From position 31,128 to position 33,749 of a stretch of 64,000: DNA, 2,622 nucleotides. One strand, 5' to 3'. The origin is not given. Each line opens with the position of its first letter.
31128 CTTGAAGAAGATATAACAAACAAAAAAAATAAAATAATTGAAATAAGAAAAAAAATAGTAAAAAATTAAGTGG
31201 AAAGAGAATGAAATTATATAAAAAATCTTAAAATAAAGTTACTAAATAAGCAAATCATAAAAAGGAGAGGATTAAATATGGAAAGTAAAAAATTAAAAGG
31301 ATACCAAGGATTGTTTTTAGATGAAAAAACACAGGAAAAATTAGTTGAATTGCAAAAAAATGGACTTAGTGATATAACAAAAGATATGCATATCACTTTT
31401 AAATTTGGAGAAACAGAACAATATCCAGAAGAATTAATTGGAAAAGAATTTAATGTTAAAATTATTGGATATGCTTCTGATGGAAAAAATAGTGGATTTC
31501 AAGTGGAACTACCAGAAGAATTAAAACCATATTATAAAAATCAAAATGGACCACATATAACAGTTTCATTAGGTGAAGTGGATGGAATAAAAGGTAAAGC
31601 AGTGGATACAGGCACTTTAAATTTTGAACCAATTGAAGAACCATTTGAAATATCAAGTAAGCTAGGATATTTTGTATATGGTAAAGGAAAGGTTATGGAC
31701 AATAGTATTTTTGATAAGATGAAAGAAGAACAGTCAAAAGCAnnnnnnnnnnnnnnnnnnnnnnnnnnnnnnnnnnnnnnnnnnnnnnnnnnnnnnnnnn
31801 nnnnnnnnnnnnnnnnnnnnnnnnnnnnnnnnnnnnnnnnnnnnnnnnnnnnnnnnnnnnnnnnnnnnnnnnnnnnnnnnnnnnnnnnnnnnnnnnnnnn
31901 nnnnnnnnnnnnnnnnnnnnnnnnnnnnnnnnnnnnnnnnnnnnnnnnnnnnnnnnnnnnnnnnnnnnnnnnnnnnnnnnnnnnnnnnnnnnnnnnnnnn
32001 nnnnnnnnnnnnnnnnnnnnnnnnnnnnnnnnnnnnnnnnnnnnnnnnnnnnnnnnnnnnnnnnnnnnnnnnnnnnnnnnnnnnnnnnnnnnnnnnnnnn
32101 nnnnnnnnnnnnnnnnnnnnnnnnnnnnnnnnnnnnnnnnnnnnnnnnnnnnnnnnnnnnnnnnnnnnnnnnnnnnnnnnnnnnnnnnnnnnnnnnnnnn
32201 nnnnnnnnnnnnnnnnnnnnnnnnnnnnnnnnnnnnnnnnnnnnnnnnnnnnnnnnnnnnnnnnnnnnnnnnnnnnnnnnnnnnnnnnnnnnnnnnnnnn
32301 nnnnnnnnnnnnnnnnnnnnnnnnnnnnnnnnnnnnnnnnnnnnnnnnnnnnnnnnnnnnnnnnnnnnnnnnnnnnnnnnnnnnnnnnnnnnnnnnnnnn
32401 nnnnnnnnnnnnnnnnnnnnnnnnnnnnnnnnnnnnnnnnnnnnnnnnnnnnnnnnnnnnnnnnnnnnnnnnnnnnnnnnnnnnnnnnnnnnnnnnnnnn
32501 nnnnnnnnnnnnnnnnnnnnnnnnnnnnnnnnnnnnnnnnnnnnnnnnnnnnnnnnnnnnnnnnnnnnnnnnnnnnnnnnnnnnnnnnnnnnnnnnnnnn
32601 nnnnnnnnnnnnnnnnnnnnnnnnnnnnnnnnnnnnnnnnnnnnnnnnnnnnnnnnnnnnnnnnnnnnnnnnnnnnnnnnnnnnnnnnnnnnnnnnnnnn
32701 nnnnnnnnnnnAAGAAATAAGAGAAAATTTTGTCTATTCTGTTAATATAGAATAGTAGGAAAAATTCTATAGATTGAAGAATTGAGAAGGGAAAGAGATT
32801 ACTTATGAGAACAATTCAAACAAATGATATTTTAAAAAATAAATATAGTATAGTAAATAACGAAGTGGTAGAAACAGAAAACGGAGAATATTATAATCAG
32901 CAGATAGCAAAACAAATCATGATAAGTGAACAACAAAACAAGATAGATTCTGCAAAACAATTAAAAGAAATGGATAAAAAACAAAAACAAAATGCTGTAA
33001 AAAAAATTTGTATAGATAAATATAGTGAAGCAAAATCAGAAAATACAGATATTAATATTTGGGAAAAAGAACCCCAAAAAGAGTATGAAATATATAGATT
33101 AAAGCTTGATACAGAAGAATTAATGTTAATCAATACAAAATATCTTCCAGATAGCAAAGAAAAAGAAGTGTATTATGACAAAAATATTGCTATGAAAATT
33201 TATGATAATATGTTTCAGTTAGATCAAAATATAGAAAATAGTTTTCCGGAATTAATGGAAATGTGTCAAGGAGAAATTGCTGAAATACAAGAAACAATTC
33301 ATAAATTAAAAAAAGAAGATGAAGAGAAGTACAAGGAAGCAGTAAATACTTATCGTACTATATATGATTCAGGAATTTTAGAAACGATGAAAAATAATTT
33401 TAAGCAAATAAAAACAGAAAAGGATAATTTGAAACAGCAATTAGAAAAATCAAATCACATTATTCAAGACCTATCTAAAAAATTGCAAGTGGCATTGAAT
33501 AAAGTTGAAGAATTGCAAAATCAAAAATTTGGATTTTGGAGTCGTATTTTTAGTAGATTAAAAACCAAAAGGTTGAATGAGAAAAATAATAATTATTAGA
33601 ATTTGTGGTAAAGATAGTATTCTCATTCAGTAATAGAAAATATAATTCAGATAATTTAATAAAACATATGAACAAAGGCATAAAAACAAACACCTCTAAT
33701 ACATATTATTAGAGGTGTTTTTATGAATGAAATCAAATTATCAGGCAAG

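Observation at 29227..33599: Four-gene lineage-specific module splits the dcw cluster between ftsL and the class B PBP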

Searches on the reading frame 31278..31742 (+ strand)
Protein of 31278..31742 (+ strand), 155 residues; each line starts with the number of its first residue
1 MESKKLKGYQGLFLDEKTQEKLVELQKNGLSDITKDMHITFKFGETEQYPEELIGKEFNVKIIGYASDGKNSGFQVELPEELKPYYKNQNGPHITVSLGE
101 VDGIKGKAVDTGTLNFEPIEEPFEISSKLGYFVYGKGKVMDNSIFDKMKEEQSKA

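Call 54: find_homologous_proteins(query=window:31278-31742:+, max_evalue=0.01)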
Query window:31278-31742:+ (155 aa): 114 proteins with E <= 0.01 among 138 candidates.
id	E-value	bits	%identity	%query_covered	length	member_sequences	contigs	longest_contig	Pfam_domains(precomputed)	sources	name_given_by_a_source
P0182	7.6e-77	274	97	85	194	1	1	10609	-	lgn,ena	-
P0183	1.9e-72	260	77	98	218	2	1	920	-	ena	-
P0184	8.3e-68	245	79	87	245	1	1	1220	PF00403.33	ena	-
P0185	3.2e-67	243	72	95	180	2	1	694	-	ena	-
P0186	3.1e-65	237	72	95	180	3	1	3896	-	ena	-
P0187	1.8e-62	228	69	99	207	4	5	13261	-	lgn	-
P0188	1.4e-61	225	67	94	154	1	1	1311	-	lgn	-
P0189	2.8e-61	224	64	98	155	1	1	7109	-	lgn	-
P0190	3.8e-61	224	63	98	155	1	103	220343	-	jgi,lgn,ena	jgi:hypothetical protein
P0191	4.1e-61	223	65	98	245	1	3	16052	-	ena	-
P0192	6.6e-61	223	68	100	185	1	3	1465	-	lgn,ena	-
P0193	1.3e-60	222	62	98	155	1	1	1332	-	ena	-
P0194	2.5e-60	221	67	97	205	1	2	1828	-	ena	-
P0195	2.7e-60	221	67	92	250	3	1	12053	-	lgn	-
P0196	3.4e-60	220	61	98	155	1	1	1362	-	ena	-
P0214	2.6e-59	218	63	95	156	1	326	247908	-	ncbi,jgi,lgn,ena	jgi:hypothetical protein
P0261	2.0e-42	163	52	94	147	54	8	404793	-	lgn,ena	-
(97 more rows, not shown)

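Call 56: search_solved_structures(query=A3, max_evalue=10, show_alignments=3)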
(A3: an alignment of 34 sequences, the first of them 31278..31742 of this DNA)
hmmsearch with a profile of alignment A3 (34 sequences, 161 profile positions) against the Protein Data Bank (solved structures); distinct sequences matched with E-value up to 10: 2.
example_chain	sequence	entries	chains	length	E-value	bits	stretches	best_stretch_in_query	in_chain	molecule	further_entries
6dja_A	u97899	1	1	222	0.19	14.6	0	111-136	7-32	Metallo-beta-lactamase type 2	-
3jva_A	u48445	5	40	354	0.83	12.5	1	83-124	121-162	Dipeptide Epimerase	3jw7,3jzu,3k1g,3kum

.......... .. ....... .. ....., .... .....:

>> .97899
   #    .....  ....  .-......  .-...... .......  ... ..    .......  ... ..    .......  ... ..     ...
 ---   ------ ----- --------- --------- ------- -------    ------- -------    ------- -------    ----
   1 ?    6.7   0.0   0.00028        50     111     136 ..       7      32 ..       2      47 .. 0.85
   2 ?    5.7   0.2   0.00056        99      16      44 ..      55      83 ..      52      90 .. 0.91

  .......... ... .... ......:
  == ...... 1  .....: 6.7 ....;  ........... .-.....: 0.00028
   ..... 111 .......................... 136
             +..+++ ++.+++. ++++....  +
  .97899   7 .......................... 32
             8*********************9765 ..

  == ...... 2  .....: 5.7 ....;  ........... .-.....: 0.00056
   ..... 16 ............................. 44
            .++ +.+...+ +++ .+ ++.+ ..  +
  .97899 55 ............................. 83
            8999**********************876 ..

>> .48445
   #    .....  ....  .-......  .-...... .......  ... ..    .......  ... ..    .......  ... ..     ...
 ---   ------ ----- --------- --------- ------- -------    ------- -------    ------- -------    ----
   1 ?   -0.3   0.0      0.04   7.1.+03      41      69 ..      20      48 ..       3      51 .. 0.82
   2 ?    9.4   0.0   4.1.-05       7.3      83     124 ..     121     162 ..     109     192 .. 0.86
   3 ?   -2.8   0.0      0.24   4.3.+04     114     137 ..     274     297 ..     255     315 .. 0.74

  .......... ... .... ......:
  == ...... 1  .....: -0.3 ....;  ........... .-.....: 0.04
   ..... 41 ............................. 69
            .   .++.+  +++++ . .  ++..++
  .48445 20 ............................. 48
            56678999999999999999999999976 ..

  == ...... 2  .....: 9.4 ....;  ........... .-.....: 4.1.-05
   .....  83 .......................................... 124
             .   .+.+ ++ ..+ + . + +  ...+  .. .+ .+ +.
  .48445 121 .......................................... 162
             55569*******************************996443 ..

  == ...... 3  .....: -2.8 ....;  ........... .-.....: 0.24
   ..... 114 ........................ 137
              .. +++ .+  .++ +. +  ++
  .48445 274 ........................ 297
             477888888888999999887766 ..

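Call 57: search_protein_families(library=pfam, alignment_id=A3, max_evalue=1)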
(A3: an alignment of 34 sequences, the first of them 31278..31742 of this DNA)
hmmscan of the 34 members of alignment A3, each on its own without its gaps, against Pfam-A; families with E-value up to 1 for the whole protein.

A. member 1, window:31278-31742:+ (155 aa): 1 family
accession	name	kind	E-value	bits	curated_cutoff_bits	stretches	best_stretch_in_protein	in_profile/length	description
PF09247.16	TBP-binding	-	0.1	13.3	25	1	13-37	31-55/60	TATA box-binding protein binding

B. families by the number of members that match (of 34 scanned): 16 families
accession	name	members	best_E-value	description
PF09346.15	SMI1_KNR4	6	0.0063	SMI1 / KNR4 family (SUKH-1)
PF09247.16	TBP-binding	6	0.008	TATA box-binding protein binding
PF01116.26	F_bP_aldolase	4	0.0048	Fructose-bisphosphate aldolase class-II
PF01868.21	RNase_P-MRP_p29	4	0.13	Ribonuclease P/MRP, subunit p29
PF20989.3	Sarcoglycan_2_C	2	0.0033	Sarcoglycan alpha/epsilon second domain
PF12483.13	GIDE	2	0.16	E3 Ubiquitin ligase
PF16779.11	DMP12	1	0.023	DNA-mimic protein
PF11008.14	DUF2846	1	0.042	Protein of unknown function (DUF2846)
PF12197.13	lci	1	0.046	LCI fold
PF13681.11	PilX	1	0.073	Type IV pilus assembly protein PilX C-term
PF08887.16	GAD-like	1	0.076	GAD-like domain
PF07340.17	Herpes_IE1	1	0.084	Cytomegalovirus IE1 protein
PF24889.1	CCTL2_WNK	1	0.11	WNK CCTL2 domain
PF10909.13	DUF2682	1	0.14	Protein of unknown function (DUF2682)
PF15766.10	DUF4695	1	0.31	Domain of unknown function (DUF4695)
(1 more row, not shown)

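Call 58: find_encoding_contigs(protein=P0214, flank=6000, max_places=4)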
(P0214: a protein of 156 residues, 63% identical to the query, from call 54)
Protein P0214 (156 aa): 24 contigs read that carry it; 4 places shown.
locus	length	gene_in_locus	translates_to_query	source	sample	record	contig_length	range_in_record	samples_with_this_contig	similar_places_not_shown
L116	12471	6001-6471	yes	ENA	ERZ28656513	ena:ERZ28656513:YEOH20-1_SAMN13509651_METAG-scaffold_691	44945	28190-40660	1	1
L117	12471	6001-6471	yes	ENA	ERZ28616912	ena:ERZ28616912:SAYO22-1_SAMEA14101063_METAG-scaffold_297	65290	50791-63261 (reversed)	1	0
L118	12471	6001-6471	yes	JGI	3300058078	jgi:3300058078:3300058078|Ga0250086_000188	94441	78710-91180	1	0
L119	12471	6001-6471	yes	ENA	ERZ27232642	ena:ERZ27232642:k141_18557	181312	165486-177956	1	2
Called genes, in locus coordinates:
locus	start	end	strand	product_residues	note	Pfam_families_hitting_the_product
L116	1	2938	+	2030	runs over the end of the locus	PF13837:Myb_DNA-bind_4 (faint), PF00270:DEAD, PF04851:ResIII, PF08676:MutL_C (faint), PF14796:AP3B1_C (faint)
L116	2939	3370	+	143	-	-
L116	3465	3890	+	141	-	PF13328:HD_4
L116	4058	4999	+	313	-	-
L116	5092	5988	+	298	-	PF00126:HTH_1, PF03466:LysR_substrate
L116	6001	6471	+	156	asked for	-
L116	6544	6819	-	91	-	PF00266:Aminotran_5 (weak)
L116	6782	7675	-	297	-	PF00266:Aminotran_5, PF01212:Beta_elim_lyase (weak), PF01041:DegT_DnrJ_EryC1 (weak)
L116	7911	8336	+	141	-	PF02381:MraZ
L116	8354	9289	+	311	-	PF01795:Methyltransf_5, PF13847:Methyltransf_31 (faint)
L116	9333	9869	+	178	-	-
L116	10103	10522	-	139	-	-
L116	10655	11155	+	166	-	-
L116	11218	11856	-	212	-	-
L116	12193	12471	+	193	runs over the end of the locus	PF01558:POR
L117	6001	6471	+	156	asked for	-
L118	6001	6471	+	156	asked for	-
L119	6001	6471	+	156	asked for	-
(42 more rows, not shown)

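Call 59: find_encoding_contigs(protein=P0261, flank=6000, max_places=3)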
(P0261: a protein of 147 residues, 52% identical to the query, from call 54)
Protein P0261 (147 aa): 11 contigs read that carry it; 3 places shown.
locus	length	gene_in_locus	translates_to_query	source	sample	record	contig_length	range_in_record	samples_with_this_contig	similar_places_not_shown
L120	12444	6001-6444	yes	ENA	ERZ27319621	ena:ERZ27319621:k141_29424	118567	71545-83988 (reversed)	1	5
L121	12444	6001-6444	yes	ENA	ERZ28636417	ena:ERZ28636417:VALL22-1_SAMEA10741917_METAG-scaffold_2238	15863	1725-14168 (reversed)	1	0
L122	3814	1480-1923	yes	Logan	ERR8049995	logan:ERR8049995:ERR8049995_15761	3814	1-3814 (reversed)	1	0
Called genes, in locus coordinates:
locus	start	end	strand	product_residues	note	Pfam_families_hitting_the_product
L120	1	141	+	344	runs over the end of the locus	PF02677:QueH, PF00583:Acetyltransf_1 (weak), PF13673:Acetyltransf_10 (weak), PF13508:Acetyltransf_7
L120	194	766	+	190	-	PF00300:His_Phos_1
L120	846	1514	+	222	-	PF01209:Ubie_methyltran (weak), PF05175:MTS, PF13489:Methyltransf_23, PF03848:TehB, PF13649:Methyltransf_25, PF13847:Methyltransf_31, PF08241:Methyltransf_11, PF08242:Methyltransf_12, +1 more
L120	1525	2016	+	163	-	PF08719:NADAR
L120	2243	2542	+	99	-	-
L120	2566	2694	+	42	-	-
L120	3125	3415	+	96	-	-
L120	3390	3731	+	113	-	-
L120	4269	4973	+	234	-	-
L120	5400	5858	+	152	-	PF01797:Y1_Tnp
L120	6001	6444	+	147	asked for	-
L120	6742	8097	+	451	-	-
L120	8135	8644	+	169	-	-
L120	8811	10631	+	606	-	PF09972:DUF2207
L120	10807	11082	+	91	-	PF00583:Acetyltransf_1 (weak), PF13508:Acetyltransf_7 (weak), PF14542:Acetyltransf_CG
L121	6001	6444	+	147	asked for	-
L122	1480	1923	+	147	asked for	-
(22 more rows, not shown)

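Call 88: find_related_loci(query=A3, collection=viral_contigs, flank=8000)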
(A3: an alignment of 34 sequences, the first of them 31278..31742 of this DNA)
Query A3 (155 aa) in viral_contigs; peptide patterns used: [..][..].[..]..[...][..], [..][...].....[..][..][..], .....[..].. (x = any residue, [..] = any of these).
67 stretches matched a pattern, but none encodes a relative of the query by tblastn (E <= 1e-3).

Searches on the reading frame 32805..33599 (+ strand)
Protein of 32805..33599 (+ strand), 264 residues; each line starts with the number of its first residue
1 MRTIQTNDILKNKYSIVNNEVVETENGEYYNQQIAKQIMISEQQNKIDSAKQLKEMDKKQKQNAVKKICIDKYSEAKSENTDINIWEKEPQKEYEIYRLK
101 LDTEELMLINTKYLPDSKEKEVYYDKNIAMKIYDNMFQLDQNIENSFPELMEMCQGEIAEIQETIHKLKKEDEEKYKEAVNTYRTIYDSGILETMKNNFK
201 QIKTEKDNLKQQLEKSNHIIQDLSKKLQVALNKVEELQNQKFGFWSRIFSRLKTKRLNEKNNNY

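Call 3: search_protein_families(library=pfam, proteins=[window:32805-33599:+], max_evalue=0.1)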
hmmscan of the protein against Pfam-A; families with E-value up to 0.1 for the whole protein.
window:32805-33599:+ (264 aa): 3 families
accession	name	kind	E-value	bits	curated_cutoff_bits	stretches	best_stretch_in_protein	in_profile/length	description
PF08606.16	Prp19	-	0.0036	17.7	22.7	0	145-175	3-33/68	Prp19/Pso4-like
PF25443.1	ANG-1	-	0.0049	17.5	28.5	1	196-241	45-90/105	ANG-1-like domain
PF04906.18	Tweety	-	0.02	14.1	31.8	1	127-202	279-352/431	Tweety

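Call 4: search_protein_families(library=phrogs, proteins=[window:32805-33599:+], max_evalue=0.1)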
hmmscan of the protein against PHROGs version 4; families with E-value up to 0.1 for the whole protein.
window:32805-33599:+ (264 aa): 3 families
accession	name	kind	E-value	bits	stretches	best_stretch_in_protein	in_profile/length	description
phrog_2091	-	unknown function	0.00081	20.1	1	178-236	91-149/183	-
phrog_6321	-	unknown function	0.0032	18.9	1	184-244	15-73/76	-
phrog_4570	-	unknown function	0.041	14.9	0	195-237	14-56/92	-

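Call 5: search_protein_families(library=ncbifam, proteins=[window:32805-33599:+], max_evalue=0.1)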
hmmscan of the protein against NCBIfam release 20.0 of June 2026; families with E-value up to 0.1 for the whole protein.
window:32805-33599:+ (264 aa): 0 families

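Call 6: search_protein_families(library=padloc, proteins=[window:32805-33599:+], max_evalue=0.1)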
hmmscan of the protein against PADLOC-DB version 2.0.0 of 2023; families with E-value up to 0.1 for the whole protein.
window:32805-33599:+ (264 aa): 0 families

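Call 89: find_related_loci(query=window:32805-33599:+, collection=viral_contigs, flank=8000)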
Query window:32805-33599:+ (264 aa) in viral_contigs; peptide patterns used: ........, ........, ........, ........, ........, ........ (x = any residue, [..] = any of these).
2 stretches matched a pattern, but none encodes a relative of the query by tblastn (E <= 1e-3).
